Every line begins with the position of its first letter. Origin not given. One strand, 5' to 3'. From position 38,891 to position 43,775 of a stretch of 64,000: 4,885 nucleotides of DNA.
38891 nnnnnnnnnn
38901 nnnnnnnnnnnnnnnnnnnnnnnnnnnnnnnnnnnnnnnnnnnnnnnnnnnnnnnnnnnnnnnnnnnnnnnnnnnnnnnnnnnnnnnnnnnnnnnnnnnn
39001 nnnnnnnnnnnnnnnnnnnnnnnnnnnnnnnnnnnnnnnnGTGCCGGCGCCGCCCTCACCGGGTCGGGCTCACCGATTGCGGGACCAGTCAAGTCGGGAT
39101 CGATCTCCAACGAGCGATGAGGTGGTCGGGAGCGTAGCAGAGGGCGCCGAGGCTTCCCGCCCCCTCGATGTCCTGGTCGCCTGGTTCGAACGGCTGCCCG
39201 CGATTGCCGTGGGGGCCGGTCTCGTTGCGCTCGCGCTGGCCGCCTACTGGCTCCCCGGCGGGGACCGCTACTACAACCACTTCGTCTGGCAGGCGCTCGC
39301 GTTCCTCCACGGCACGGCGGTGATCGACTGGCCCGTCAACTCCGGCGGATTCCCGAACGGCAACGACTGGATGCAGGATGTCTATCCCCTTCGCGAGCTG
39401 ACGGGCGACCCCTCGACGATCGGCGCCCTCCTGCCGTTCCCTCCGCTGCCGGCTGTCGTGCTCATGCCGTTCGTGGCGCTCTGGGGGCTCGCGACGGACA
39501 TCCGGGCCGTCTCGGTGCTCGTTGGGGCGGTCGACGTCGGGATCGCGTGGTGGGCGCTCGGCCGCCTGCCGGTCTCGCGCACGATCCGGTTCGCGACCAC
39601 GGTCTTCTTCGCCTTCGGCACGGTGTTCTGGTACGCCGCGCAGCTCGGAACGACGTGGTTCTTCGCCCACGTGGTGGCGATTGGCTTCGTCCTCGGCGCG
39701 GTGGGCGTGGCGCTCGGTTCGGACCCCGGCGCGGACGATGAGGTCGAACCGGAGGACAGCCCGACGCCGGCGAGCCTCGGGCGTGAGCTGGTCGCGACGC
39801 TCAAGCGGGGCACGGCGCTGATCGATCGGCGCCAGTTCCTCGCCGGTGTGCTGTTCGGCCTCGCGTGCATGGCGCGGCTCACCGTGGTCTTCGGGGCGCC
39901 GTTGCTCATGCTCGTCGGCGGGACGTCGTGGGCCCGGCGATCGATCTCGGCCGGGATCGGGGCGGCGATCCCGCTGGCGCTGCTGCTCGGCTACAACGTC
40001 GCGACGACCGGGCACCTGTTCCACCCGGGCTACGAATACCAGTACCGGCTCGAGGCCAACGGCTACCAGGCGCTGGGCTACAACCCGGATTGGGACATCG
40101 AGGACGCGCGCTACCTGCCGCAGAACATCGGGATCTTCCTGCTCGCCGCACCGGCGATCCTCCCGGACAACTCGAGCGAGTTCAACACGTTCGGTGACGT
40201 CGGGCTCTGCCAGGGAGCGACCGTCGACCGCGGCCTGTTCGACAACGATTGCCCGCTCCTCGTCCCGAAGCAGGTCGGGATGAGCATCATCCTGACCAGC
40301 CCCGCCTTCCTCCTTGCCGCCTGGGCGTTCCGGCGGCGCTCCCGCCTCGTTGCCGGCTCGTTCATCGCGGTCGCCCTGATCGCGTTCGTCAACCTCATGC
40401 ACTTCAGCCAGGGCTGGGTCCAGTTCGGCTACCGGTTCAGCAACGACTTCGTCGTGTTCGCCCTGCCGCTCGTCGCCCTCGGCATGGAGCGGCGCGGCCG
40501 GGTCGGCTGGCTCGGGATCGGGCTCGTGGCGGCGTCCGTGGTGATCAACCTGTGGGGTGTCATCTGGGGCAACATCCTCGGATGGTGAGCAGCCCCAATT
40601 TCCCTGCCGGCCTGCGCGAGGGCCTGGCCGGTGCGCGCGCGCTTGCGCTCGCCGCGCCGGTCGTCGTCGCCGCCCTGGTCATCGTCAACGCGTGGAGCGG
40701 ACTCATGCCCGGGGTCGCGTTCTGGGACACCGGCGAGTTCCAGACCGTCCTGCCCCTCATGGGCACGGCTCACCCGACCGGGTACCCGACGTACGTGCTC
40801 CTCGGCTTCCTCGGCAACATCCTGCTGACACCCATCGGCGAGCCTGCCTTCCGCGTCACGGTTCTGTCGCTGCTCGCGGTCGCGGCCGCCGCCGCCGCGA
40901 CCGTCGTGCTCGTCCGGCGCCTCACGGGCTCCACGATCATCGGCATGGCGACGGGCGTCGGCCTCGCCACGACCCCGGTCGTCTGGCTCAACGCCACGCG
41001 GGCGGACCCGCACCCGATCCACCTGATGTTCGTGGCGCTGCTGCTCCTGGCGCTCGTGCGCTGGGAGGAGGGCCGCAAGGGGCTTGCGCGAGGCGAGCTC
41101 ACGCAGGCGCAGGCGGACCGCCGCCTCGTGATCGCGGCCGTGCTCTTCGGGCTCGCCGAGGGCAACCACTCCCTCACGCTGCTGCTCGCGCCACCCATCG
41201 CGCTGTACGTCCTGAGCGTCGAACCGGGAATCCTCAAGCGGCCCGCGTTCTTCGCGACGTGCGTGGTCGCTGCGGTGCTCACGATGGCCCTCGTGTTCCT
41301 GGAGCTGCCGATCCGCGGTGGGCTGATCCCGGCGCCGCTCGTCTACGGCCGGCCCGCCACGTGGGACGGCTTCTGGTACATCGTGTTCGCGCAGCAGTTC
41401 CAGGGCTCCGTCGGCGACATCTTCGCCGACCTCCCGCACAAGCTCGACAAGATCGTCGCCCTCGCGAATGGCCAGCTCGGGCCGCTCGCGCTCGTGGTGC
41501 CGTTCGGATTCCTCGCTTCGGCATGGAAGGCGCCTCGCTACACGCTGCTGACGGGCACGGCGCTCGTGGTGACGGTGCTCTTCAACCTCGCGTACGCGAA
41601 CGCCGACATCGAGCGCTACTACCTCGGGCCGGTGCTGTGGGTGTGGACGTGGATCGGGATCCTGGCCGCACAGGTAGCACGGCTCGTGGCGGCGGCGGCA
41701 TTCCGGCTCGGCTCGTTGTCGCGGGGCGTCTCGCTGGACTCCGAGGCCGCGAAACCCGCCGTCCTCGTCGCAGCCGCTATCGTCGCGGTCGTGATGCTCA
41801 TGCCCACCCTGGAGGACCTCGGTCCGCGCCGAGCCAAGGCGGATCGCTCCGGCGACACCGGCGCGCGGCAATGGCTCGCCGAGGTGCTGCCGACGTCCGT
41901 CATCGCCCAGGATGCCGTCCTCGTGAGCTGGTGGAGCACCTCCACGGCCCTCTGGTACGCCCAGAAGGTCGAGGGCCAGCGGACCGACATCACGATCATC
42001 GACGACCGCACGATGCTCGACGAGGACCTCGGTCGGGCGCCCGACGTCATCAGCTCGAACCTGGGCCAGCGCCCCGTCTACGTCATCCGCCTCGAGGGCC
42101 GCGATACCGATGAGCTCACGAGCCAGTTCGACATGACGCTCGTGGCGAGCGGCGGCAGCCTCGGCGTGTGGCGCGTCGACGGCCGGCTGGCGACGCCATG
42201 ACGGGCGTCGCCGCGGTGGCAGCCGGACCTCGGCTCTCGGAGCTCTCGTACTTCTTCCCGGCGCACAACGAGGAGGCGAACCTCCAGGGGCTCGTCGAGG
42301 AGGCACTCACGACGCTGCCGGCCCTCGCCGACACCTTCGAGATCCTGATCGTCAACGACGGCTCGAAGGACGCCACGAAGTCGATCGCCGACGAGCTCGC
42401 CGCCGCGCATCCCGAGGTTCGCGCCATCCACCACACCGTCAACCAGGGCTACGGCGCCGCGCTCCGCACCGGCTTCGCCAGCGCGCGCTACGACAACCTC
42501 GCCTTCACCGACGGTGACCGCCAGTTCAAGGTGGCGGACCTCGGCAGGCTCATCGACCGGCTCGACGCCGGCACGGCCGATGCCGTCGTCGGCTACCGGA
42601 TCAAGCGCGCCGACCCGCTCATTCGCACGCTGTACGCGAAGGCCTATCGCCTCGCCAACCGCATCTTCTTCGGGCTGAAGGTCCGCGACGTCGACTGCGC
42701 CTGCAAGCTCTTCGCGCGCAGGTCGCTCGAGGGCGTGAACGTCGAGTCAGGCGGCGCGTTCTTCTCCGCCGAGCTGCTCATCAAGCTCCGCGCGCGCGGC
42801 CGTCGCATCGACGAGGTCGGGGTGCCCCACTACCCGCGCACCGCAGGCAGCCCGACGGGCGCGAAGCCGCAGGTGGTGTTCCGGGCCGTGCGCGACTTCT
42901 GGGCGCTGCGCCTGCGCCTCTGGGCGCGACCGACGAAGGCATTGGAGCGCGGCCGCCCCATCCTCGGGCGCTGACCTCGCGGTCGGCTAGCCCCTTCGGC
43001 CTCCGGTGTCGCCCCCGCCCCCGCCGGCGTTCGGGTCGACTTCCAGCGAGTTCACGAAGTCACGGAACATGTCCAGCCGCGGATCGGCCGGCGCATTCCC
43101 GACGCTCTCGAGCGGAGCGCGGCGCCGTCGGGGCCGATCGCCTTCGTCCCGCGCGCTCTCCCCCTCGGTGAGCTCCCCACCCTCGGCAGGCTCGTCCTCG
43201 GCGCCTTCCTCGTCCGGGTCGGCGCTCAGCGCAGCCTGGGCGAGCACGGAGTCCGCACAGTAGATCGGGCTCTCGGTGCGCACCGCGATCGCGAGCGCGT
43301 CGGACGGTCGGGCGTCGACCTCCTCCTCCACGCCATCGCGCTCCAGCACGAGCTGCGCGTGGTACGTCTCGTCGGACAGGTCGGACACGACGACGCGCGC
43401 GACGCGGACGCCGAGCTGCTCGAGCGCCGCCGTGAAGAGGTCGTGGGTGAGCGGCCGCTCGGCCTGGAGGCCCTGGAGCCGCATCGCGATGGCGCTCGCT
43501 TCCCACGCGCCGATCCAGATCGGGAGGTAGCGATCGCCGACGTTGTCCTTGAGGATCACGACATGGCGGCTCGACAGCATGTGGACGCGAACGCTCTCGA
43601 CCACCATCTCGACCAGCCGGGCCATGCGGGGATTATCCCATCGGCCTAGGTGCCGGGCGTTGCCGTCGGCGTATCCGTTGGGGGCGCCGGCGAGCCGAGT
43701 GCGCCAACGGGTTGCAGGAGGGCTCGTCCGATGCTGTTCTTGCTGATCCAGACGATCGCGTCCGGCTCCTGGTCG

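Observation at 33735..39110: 1791-aa megaprotein fusing two GT-C glycosyltransferase modules with a beta-propeller inserted into the PMT module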

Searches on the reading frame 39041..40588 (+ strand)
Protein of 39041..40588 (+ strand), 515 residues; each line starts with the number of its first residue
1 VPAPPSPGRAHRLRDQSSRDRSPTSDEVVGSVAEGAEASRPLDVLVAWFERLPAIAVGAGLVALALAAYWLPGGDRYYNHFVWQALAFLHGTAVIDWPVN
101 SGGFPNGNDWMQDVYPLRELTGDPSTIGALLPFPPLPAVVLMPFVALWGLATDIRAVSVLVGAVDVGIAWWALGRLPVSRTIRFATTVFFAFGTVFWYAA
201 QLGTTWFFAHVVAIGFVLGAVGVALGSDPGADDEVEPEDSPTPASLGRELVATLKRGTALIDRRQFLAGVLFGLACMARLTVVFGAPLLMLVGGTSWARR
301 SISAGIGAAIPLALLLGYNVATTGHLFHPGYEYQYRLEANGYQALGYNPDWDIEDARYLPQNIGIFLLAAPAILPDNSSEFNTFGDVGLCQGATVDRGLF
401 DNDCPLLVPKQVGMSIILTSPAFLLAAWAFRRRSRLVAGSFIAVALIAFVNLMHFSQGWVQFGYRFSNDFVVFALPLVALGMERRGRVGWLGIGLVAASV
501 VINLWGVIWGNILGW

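Call 13: search_protein_families(library=pfam, proteins=[window:39041-40588:+], max_evalue=0.001)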
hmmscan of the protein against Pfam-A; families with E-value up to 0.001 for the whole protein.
window:39041-40588:+ (515 aa): 0 families

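Call 39: search_protein_families(library=ncbifam, proteins=[window:39170-40588:+], max_evalue=0.001)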
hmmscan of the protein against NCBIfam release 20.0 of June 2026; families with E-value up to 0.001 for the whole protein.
window:39170-40588:+ (472 aa): 0 families

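Call 62: search_protein_families(library=pfam, proteins=[window:39170-40588:+], max_evalue=10)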
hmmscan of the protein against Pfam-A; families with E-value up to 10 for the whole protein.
window:39170-40588:+ (472 aa): 1 family
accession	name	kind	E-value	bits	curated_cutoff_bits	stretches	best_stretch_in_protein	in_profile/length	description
PF23933.1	DUF7269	-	0.037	14.5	29.1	1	145-216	4-81/162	Family of unknown function (DUF7269)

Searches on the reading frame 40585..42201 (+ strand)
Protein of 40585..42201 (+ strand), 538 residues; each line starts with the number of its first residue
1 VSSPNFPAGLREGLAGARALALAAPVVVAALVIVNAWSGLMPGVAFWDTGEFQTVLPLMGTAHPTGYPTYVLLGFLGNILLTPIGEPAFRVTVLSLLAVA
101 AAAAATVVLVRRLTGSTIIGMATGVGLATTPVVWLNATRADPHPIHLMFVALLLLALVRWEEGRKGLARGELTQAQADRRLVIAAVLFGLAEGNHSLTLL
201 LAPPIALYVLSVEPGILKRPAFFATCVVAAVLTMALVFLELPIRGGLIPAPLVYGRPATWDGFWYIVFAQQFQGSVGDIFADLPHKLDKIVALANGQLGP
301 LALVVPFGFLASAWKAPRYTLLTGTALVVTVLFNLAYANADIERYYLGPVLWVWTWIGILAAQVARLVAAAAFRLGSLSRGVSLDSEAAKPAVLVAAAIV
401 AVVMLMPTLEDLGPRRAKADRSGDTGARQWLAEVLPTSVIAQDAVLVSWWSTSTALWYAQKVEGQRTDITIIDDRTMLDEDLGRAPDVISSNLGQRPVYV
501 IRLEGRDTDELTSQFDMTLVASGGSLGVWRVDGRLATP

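Call 13: search_protein_families(library=pfam, proteins=[window:40585-42201:+], max_evalue=0.001)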
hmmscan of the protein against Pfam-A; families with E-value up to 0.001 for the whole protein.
window:40585-42201:+ (538 aa): 1 family
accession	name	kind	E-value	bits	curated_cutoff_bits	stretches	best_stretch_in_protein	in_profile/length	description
PF11028.14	TMEM260-like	-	1.2e-24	87.5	24.2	1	48-210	1-171/179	Protein O-mannosyl-transferase TMEM260-like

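Call 39: search_protein_families(library=ncbifam, proteins=[window:40585-42201:+], max_evalue=0.001)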
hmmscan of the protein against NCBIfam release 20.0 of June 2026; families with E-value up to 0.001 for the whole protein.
window:40585-42201:+ (538 aa): 0 families

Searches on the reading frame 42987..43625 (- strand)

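Call 13: search_protein_families(library=pfam, proteins=[window:42987-43625:-], max_evalue=0.001)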
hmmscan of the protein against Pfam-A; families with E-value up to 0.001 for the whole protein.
window:42987-43625:- (212 aa): 1 family
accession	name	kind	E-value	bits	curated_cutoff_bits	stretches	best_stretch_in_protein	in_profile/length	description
PF02577.19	BFN_dom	-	2.7e-41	140.4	27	1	23-134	1-110/112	Bifunctional nuclease domain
